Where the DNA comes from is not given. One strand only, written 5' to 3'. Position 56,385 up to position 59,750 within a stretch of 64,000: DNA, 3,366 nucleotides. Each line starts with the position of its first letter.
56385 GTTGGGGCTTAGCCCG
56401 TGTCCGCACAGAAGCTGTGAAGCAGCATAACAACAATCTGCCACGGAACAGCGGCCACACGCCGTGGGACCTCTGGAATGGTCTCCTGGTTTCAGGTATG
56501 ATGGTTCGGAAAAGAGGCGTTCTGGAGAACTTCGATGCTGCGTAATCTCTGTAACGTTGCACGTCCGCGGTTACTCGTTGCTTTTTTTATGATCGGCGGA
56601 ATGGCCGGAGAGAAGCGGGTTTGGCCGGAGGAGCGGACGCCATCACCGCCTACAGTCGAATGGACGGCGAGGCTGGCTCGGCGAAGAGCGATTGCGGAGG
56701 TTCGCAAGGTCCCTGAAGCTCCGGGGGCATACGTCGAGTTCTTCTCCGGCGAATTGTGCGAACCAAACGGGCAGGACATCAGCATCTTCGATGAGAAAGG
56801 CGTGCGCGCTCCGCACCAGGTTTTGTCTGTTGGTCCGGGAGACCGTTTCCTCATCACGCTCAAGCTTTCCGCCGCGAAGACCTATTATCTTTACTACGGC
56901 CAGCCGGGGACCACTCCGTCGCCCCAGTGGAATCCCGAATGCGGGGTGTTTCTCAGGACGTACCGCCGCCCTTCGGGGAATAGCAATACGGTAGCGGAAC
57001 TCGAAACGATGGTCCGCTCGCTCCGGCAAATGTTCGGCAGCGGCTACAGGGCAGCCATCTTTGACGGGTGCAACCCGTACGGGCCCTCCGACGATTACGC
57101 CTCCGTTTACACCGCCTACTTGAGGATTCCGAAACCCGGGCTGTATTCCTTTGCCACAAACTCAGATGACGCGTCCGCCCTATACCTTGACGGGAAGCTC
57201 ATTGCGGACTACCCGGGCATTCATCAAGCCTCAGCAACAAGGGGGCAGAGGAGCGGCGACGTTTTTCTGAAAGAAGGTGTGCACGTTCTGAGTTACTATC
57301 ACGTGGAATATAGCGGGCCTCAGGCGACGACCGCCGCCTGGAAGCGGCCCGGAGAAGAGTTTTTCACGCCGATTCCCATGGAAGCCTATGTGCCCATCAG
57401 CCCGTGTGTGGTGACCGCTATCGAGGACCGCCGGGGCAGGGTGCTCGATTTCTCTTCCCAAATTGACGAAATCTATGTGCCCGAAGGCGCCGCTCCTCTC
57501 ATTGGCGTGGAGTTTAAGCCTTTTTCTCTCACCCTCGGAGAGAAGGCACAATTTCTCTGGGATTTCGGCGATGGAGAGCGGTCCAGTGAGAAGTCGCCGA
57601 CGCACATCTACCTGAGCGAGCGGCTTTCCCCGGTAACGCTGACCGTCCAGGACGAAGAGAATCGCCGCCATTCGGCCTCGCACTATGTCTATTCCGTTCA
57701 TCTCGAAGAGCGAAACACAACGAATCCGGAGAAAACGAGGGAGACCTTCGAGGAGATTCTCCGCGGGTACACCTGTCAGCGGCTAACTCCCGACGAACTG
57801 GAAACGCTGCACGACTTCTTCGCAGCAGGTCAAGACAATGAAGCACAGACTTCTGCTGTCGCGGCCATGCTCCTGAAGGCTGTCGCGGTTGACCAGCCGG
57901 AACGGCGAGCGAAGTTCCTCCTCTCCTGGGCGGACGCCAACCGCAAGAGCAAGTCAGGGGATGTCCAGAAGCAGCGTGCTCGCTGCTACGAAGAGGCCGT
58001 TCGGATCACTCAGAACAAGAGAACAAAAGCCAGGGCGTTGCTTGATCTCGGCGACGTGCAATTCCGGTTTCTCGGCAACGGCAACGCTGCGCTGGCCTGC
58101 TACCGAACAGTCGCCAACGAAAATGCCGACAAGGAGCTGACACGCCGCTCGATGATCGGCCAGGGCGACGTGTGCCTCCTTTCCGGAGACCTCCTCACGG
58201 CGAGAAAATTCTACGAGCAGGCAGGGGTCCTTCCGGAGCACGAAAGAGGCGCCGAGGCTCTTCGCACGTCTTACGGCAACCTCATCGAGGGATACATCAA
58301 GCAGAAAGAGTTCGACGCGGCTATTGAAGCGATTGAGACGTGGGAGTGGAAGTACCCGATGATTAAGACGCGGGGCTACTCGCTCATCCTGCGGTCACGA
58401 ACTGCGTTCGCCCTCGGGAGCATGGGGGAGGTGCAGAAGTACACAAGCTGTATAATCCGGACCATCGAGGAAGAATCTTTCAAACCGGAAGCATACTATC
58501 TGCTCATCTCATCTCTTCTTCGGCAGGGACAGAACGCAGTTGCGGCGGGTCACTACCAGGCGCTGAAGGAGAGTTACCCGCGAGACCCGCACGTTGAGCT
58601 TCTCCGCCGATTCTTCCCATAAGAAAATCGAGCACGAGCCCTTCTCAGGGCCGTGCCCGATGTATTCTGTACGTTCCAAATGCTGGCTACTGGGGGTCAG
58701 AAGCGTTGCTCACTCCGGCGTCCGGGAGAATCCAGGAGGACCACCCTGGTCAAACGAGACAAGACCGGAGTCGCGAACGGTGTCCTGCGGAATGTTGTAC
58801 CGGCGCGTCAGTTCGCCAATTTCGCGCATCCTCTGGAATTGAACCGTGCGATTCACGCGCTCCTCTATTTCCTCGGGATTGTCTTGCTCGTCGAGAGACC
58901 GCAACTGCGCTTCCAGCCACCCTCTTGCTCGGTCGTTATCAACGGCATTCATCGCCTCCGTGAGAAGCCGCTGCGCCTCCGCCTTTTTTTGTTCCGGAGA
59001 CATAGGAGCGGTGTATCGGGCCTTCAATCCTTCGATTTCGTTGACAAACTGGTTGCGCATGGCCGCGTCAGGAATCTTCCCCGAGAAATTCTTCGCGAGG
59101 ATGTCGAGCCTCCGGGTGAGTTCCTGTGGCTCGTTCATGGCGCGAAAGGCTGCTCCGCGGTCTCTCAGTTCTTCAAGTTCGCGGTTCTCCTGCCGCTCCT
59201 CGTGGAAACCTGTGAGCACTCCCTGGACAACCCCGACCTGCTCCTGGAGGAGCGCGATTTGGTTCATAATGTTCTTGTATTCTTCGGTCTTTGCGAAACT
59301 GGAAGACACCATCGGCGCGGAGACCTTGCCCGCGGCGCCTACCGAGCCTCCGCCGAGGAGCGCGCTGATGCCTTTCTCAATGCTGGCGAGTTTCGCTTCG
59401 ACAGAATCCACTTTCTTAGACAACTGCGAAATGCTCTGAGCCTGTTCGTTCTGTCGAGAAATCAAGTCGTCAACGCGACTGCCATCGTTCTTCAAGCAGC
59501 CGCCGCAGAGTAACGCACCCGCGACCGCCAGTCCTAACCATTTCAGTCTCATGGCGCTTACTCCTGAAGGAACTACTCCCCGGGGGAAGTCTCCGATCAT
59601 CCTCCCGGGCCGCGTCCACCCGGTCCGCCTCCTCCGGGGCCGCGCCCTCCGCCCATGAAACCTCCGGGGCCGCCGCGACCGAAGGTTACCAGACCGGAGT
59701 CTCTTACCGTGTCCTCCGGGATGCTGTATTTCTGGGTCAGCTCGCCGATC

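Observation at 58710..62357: Four tandem paralogous coiled-coil lipoproteins with RGG/GGPGG tails: candidate undescribed envelope complex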

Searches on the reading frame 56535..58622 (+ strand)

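Call 21: search_protein_families(library=pfam, proteins=[window:56535-58622:+], max_evalue=0.01)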
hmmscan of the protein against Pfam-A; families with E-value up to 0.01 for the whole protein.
window:56535-58622:+ (695 aa): 7 families
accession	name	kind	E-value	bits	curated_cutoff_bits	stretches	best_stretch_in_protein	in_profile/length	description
PF07691.17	PA14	-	3.4e-09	37.1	24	1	178-274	36-138/147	PA14 domain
PF18911.6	PKD_4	-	7.8e-08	32.7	27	1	335-381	32-78/85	PKD domain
PF13432.12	TPR_16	-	9.2e-07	29.6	32.7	0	647-685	27-65/65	Tetratricopeptide repeat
PF13424.12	TPR_12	-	2.3e-06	28.1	30.1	1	499-563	3-71/77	Tetratricopeptide repeat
PF00801.26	PKD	-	3.9e-06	27.2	23.5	1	334-378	26-72/80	PKD domain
PF13174.12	TPR_6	-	3.7e-05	24.5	26.3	0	652-682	1-31/33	Tetratricopeptide repeat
PF13428.12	TPR_14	-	0.0017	19.3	23.5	0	651-687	1-37/44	Tetratricopeptide repeat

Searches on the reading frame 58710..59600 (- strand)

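Call 4: search_protein_families(library=pfam, proteins=[window:58710-59600:-], max_evalue=1)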
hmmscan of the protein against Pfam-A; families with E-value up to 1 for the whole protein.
window:58710-59600:- (296 aa): 8 families
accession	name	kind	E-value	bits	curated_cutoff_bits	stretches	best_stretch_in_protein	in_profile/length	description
PF21408.2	MTR4-like_stalk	-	0.0018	18.9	24.2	1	50-122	10-59/64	Exosome RNA helicase MTR4-like, stalk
PF15035.11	Rootletin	-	0.0024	18.3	36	1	42-145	3-91/188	Ciliary rootlet component, centrosome cohesion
PF04504.20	GeBP-like_DBD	-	0.061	14.5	29.5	1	161-206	28-73/94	Glabrous-enhancer-binding protein-like family, DBD domain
PF05531.17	NPV_P10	-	0.086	13.8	29.8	0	49-78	29-58/75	Nucleopolyhedrovirus P10 protein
PF04286.17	DUF445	-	0.16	12.3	33.8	1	124-254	125-261/368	Protein of unknown function (DUF445)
PF05298.16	Bombinin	-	0.32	11.1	21.4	1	226-255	81-110/141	Bombinin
PF23991.1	DUF7310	-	0.35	11.8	40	1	43-83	19-58/83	Coiled-coil region of unknown function (DUF7310)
PF14071.11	YlbD_coat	-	0.49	11.1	27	1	106-141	79-114/126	Putative coat protein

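Call 5: search_protein_families(library=ncbifam, proteins=[window:58710-59600:-], max_evalue=1)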
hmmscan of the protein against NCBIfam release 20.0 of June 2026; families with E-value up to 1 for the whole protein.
window:58710-59600:- (296 aa): 3 families
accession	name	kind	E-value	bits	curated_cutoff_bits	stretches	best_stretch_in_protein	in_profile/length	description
NF047516.1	LA_3659_fam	equivalog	0.013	15.1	36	1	41-85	106-150/221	LA_3659 family protein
NF047514.1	SpiroCoCo_N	equivalog_domain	0.013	15.1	75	1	41-85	106-150/221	SpiroCoCo family coiled-coil protein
NF011925.1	PRK15396.1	subfamily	0.37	11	108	1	22-71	8-55/78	major outer membrane lipoprotein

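Call 77: search_protein_families(library=phrogs, proteins=[window:58710-59552:-], max_evalue=0.01)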
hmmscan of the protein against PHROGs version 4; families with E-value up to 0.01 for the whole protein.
window:58710-59552:- (280 aa): 1 family
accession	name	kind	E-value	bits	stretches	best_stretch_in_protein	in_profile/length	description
phrog_5553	-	unknown function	0.009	17.2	0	25-65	21-61/114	-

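Call 78: search_protein_families(library=padloc, proteins=[window:58710-59552:-], max_evalue=0.01)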
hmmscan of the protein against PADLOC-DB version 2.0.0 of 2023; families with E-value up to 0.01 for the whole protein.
window:58710-59552:- (280 aa): 1 family
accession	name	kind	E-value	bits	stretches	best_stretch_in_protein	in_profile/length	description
PDLC03859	LmuB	-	0.0005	17.4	1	31-199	345-477/611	-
